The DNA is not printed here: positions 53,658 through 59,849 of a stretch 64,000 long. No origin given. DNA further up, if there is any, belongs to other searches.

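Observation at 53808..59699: Orphan giant TpsA/FHA-like exoprotein with an integrin-like FG-GAP propeller and a polymorphic-looking C-terminus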

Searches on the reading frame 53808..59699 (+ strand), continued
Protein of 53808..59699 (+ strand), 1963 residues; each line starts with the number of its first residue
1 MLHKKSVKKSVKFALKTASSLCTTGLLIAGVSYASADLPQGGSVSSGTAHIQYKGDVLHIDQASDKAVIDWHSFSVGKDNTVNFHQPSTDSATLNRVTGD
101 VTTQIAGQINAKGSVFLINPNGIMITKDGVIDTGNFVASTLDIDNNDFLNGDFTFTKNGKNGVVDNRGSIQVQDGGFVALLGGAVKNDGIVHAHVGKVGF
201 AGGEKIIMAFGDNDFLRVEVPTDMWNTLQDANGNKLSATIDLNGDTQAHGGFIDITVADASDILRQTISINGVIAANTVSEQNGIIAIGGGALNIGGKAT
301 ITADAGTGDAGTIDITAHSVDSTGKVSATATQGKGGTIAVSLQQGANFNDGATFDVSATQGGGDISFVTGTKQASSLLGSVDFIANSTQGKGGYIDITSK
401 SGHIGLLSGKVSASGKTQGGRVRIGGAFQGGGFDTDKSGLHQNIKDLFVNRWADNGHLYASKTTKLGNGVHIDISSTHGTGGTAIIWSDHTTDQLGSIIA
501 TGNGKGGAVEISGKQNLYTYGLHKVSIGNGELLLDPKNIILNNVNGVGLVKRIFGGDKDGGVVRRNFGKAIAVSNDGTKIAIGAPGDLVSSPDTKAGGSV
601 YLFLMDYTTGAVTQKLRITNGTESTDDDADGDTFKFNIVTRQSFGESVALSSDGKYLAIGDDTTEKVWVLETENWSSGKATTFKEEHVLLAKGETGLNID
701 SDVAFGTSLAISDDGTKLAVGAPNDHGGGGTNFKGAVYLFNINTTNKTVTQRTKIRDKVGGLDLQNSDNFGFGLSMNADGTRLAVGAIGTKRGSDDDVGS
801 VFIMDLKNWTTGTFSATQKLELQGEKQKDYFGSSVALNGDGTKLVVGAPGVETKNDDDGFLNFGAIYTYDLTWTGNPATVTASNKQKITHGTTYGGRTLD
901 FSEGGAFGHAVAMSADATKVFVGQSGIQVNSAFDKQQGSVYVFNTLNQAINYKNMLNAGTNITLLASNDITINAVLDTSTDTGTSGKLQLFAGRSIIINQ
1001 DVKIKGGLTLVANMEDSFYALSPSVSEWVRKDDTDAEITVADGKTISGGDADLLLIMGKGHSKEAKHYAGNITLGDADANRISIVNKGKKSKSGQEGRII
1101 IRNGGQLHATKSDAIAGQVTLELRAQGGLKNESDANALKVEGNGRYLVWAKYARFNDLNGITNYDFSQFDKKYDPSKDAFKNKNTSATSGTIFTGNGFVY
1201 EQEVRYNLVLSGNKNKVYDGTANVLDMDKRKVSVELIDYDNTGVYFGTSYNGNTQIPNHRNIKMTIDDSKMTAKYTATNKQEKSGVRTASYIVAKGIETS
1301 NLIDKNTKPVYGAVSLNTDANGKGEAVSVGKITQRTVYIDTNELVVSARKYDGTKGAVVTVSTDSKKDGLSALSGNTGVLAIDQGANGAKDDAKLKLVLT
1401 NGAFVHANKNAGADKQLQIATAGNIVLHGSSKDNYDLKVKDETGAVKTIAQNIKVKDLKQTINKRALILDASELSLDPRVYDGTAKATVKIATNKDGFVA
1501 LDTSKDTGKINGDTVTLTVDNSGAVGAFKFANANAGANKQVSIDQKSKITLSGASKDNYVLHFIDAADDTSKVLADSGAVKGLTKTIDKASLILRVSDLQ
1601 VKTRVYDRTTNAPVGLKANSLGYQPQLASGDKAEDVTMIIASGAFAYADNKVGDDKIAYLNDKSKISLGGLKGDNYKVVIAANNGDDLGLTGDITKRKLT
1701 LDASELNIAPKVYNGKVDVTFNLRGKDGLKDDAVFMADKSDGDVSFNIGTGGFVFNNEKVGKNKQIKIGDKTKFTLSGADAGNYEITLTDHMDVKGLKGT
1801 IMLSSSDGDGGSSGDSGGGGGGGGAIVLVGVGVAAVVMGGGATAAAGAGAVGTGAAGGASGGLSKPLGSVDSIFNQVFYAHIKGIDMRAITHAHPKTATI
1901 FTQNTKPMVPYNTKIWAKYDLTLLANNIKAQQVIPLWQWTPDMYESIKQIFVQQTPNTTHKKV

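Call 65: search_protein_families(library=pfam, proteins=[P0122, L002:9135-9809:+, L002:8371-9135:+], max_evalue=0.01)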
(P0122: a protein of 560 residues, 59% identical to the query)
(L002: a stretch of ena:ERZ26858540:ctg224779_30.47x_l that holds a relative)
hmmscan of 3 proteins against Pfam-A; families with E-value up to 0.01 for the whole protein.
P0122 (560 aa): 2 families
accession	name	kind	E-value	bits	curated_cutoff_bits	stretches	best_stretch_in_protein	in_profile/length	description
PF03865.19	ShlB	-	8.3e-10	39.1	22.7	1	286-491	82-281/311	Haemolysin secretion/activation protein ShlB/FhaC/HecB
PF08479.16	POTRA_2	-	2.7e-08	34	24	1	72-134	16-76/76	POTRA domain, ShlB-type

L002:9135-9809:+ (224 aa): 0 families

L002:8371-9135:+ (254 aa): 1 family
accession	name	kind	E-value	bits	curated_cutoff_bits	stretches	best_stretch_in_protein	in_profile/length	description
PF07277.16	SapC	-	1.2e-51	175.8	28.9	1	14-233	1-219/220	SapC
